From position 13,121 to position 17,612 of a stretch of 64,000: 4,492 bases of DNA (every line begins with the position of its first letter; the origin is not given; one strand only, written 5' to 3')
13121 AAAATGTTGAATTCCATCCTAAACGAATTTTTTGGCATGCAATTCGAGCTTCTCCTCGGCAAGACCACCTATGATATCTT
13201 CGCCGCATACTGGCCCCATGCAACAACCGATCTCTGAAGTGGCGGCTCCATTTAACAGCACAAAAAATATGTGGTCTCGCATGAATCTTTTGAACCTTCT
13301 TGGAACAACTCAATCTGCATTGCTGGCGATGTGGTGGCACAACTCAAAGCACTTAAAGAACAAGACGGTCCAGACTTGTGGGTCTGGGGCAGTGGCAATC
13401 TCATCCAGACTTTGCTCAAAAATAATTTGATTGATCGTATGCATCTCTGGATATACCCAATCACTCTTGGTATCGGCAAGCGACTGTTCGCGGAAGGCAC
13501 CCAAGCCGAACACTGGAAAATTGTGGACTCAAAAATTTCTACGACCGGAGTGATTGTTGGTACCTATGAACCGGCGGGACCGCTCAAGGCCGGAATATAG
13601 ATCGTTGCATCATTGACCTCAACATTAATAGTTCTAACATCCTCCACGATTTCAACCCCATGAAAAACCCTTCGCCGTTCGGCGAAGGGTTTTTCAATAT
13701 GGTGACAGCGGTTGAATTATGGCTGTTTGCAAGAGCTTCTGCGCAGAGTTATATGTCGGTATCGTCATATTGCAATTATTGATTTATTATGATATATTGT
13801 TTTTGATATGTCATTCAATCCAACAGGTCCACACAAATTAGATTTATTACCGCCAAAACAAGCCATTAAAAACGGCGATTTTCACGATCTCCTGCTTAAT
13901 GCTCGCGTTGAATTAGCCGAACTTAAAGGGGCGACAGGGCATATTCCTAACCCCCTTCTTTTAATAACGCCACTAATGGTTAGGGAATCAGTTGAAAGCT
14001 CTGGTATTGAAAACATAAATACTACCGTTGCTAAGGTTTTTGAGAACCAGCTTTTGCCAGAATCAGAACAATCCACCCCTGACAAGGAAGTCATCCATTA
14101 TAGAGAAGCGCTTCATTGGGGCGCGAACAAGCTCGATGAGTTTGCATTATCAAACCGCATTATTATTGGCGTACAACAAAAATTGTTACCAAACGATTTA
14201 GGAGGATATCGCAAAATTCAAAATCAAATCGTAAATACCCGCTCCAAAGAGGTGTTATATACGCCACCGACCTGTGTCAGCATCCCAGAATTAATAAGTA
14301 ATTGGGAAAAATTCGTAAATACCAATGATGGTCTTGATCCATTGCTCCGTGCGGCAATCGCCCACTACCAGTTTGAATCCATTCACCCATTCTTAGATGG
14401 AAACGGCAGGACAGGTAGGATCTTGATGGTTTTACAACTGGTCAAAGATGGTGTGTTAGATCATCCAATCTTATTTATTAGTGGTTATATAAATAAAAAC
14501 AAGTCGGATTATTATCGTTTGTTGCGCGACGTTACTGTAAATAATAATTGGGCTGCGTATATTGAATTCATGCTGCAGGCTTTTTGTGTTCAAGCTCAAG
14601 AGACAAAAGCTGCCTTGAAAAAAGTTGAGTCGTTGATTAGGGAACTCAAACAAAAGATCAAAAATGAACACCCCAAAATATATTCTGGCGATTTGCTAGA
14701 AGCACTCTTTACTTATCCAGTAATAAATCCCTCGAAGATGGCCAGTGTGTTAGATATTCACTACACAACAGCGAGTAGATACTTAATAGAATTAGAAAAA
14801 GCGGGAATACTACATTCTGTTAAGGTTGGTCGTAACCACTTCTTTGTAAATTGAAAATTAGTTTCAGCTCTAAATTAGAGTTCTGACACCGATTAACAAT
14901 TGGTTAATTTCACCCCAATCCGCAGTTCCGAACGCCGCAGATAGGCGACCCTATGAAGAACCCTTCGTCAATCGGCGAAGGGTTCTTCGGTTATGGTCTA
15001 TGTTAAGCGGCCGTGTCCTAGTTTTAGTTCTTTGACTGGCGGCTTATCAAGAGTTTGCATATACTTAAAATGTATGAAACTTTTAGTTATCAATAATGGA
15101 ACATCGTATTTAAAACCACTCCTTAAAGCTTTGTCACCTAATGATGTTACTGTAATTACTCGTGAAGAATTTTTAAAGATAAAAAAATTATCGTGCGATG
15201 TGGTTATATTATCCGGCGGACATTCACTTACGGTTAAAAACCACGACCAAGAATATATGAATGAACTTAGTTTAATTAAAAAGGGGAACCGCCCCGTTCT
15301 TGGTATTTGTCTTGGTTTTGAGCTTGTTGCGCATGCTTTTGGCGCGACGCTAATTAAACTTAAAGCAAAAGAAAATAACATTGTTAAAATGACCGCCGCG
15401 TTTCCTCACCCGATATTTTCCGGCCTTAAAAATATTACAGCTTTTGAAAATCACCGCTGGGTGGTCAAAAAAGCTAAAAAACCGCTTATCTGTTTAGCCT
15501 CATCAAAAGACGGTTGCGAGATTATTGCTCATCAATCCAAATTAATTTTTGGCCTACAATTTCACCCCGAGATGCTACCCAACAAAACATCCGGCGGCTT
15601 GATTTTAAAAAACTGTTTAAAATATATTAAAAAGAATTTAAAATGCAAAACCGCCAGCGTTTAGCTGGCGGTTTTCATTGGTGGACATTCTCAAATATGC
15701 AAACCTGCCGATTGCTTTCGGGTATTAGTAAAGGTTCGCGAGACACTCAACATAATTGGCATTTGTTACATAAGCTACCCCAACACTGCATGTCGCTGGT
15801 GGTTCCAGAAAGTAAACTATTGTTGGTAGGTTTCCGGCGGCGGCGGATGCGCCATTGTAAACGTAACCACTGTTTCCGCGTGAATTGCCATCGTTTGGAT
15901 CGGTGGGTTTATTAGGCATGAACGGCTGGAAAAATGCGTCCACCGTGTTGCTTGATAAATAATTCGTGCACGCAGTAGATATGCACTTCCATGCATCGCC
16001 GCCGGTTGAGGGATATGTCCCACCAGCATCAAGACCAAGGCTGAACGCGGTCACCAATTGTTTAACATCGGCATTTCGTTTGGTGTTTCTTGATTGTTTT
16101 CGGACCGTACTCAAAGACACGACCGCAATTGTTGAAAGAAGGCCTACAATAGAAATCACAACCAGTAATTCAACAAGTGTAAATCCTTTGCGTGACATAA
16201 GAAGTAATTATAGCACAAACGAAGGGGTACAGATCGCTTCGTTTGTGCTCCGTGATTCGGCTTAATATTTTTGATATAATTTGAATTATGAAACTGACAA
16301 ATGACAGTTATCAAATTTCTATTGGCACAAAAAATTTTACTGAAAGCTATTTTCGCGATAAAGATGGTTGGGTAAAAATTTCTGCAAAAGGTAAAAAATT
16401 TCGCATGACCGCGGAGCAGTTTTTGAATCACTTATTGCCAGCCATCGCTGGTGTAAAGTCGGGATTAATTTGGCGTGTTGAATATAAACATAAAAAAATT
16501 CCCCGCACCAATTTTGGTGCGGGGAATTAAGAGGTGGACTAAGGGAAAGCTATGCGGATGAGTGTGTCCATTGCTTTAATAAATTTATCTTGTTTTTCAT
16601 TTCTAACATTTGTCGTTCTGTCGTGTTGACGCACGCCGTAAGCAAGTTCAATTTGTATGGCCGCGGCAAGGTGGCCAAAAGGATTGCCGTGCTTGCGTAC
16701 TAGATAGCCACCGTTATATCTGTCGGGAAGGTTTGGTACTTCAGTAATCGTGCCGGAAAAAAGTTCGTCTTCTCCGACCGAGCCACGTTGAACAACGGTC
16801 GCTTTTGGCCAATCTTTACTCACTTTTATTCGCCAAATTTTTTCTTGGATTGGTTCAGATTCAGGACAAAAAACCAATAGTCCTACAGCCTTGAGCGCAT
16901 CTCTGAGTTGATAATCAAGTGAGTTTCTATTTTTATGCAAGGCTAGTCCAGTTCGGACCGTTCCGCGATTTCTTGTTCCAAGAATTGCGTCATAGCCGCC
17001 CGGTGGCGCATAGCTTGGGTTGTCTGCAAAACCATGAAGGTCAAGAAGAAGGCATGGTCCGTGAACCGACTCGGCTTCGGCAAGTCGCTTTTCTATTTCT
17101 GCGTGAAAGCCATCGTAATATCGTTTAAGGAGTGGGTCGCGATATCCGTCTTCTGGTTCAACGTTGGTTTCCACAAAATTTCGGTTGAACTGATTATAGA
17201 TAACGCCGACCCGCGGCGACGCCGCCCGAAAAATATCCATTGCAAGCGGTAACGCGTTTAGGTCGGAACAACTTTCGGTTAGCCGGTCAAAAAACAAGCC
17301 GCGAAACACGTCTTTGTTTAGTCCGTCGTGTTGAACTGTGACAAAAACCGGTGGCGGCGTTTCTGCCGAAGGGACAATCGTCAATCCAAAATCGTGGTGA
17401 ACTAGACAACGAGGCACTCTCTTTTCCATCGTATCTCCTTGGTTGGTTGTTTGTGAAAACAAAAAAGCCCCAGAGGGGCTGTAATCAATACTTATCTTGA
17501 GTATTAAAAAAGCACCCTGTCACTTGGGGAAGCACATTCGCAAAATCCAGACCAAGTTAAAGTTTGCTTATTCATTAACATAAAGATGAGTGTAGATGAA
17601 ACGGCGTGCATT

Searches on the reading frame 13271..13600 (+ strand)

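Call 90: search_protein_families(library=pfam, proteins=[window:13271-13600:+], max_evalue=0.001)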
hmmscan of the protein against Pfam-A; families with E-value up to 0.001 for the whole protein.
window:13271-13600:+ (109 aa): 1 family
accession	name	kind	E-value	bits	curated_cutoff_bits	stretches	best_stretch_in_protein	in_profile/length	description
PF01872.23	RibD_C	-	7.1e-15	55.8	24.1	1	19-95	118-196/197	RibD C-terminal domain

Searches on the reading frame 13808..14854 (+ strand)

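Call 43: search_protein_families(library=pfam, proteins=[window:13808-14854:+], max_evalue=0.001)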
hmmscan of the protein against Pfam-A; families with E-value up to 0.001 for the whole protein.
window:13808-14854:+ (348 aa): 3 families
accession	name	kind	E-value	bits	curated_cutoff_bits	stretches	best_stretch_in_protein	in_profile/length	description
PF13784.11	Fic_N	-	6.8e-20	71.3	26.7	1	28-106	3-81/82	Fic/DOC family N-terminal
PF02661.23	Fic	-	4.1e-19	69.7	24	1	115-211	3-93/93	Fic/DOC family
PF21248.3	SoFic-like_C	-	8.2e-16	58.4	27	1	276-348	1-73/76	Protein adenylyltransferase SoFic-like, C-terminal domain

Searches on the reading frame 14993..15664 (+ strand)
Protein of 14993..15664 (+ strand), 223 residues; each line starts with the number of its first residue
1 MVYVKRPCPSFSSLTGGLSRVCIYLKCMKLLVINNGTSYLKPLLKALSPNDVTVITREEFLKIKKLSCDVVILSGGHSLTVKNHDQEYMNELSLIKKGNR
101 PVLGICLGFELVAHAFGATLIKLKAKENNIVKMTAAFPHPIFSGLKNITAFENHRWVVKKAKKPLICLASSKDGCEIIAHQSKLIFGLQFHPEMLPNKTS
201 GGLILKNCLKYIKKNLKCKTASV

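Call 43: search_protein_families(library=pfam, proteins=[window:14993-15664:+], max_evalue=0.001)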
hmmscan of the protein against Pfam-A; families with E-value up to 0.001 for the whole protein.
window:14993-15664:+ (223 aa): 3 families
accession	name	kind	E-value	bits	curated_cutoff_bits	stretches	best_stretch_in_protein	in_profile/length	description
PF00117.34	GATase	-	5e-26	92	22.8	1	31-207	1-185/190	Glutamine amidotransferase class-I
PF07722.19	Peptidase_C26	-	2.3e-08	34.5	20.5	1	96-193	102-219/219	Peptidase C26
PF01174.25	SNO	-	3.2e-07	30.8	27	1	67-197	33-174/188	SNO glutamine amidotransferase family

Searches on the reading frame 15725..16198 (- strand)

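Call 43: search_protein_families(library=pfam, proteins=[window:15725-16198:-], max_evalue=0.001)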
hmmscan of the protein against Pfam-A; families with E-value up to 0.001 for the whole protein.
window:15725-16198:- (157 aa): 1 family
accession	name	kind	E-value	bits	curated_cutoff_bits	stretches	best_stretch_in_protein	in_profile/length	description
PF07963.17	N_methyl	-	1.4e-07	31.2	21.2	1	2-25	3-26/27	Prokaryotic N-terminal methylation motif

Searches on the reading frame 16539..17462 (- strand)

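Call 43: search_protein_families(library=pfam, proteins=[window:16539-17462:-], max_evalue=0.001)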
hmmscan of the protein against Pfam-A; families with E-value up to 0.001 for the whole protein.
window:16539-17462:- (307 aa): 1 family
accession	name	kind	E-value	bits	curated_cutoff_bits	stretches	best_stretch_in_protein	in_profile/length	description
PF05013.17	FGase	-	5e-11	43.6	28.9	1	84-170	79-166/219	N-formylglutamate amidohydrolase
